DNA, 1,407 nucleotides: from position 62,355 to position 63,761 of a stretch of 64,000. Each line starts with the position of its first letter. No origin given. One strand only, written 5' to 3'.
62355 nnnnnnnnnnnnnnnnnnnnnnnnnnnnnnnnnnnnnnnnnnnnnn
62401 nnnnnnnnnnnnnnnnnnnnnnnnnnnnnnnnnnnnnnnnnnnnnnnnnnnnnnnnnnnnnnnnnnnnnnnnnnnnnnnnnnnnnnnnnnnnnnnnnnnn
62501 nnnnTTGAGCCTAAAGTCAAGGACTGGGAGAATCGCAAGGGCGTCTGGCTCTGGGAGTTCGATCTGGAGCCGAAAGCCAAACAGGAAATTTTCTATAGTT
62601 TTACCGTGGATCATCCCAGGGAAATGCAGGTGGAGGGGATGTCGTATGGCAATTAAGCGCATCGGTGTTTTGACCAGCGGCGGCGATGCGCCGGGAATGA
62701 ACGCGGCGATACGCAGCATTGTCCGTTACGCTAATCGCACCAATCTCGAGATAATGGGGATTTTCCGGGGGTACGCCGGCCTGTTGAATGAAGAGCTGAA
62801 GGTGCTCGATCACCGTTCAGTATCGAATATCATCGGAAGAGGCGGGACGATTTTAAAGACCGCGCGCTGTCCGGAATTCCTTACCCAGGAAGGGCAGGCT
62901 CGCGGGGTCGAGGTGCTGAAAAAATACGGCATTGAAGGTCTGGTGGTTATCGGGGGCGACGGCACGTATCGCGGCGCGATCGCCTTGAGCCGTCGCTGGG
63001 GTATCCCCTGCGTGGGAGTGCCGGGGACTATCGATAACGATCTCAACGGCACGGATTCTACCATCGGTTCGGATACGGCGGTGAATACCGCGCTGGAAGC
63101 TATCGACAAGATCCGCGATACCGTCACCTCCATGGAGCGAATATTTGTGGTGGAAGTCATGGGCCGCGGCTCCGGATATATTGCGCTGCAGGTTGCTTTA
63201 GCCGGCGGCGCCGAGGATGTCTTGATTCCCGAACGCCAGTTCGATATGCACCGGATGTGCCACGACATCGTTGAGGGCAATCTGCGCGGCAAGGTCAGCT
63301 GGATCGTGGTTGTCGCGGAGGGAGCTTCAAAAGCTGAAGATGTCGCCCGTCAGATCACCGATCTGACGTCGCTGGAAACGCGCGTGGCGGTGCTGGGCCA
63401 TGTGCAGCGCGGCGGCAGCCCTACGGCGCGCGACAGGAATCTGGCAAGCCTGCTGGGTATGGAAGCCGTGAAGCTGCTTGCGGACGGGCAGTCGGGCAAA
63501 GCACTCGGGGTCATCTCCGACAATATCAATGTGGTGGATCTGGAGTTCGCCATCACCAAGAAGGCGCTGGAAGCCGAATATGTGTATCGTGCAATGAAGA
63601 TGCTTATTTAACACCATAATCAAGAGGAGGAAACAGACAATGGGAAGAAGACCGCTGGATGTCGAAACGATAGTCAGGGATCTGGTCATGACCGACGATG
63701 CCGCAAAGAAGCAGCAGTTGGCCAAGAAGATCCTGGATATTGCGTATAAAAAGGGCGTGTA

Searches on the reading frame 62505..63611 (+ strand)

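Call 18: search_protein_families(library=pfam, proteins=[window:62505-63611:+], max_evalue=0.00001)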
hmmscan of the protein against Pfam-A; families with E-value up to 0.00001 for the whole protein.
window:62505-63611:+ (368 aa): 1 family
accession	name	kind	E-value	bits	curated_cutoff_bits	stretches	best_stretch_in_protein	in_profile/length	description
PF00365.25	PFK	-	2.8e-109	365.2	30.9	1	52-325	1-277/277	Phosphofructokinase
